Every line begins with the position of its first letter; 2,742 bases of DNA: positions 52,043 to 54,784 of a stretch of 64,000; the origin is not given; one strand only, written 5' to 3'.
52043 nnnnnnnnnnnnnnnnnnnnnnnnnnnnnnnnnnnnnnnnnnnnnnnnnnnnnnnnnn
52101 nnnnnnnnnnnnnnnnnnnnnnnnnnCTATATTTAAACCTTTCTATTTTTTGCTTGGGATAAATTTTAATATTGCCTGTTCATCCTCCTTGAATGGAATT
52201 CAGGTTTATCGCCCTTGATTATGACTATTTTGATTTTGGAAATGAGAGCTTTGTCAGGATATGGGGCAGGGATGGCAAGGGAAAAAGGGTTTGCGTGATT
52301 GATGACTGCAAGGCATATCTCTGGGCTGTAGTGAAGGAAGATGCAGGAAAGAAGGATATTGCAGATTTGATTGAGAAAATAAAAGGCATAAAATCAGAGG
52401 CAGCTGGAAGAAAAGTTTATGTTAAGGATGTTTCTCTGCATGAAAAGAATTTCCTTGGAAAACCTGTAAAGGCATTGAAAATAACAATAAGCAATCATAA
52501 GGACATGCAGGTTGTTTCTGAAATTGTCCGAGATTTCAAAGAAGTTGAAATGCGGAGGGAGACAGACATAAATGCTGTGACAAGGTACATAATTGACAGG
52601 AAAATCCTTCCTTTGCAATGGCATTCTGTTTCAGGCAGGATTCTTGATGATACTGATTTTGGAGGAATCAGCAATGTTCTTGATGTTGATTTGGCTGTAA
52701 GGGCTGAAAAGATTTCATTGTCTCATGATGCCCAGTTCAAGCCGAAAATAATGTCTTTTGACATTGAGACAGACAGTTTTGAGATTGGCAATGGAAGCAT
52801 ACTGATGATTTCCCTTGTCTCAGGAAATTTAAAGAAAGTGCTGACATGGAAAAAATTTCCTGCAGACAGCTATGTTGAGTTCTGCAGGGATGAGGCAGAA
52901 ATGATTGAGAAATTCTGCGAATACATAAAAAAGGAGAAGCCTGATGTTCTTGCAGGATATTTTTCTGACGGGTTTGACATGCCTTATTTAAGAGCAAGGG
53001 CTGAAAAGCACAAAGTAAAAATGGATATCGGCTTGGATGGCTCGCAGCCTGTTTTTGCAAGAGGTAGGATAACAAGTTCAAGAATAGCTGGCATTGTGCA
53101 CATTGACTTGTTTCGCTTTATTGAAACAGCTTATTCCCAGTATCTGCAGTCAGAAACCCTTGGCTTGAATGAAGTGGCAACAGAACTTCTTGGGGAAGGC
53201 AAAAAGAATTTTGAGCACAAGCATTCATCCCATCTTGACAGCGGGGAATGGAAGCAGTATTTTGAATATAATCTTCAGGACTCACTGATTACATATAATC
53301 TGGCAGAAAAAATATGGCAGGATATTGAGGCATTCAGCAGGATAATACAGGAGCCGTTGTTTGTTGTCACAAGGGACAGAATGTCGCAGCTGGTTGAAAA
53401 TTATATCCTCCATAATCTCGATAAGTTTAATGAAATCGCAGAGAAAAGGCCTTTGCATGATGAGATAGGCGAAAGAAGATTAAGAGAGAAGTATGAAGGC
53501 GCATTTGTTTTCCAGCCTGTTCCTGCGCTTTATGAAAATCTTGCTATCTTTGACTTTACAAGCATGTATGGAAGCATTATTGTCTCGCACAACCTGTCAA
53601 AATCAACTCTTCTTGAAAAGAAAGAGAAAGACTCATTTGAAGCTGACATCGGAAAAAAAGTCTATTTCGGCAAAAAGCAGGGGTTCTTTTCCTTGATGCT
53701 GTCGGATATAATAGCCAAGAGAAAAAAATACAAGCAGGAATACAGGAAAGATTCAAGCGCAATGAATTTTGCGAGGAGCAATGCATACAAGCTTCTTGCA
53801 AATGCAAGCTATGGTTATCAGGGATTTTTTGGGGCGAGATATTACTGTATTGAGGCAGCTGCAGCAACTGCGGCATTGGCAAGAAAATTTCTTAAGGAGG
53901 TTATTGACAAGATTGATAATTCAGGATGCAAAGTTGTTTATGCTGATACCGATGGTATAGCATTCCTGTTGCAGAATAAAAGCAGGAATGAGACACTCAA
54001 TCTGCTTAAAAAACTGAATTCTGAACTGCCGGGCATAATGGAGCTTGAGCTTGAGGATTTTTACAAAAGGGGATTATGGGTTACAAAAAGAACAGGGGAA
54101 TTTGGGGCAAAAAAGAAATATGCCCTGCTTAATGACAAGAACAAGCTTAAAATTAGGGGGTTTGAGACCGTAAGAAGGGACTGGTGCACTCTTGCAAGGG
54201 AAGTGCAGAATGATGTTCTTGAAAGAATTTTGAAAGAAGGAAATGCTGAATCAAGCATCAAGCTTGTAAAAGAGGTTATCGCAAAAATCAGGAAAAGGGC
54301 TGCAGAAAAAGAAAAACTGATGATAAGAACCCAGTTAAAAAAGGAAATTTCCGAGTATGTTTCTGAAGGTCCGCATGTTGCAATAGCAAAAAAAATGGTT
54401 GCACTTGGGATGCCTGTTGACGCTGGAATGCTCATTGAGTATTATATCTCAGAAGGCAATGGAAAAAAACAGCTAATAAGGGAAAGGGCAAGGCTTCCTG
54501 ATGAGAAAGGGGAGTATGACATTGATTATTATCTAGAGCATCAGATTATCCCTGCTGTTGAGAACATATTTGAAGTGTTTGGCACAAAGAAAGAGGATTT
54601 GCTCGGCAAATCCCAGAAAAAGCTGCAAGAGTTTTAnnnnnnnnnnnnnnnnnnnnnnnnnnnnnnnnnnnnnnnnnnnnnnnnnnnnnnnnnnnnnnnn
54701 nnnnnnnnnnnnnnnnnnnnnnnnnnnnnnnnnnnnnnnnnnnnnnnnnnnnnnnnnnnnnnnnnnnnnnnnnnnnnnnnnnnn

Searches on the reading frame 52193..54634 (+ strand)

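Call 52: search_protein_families(library=pfam, proteins=[window:52193-54634:+], max_evalue=0.000001)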
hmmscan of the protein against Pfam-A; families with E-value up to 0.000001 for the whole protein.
window:52193-54634:+ (814 aa): 4 families
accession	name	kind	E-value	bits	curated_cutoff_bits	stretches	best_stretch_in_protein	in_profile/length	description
PF00136.26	DNA_pol_B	-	2.4e-55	188.6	23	1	392-794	6-451/453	DNA polymerase family B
PF03104.25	DNA_pol_B_exo1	-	4e-28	98.9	23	1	122-315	4-233/242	DNA polymerase family B, exonuclease domain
PF10108.15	DNA_pol_B_exo2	-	2.9e-08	34.1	24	1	231-370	34-169/213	Predicted 3'-5' exonuclease related to the exonuclease domain of PolB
PF13482.12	RNase_H_2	-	1.9e-07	31.6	22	1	189-373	3-163/165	RNase_H superfamily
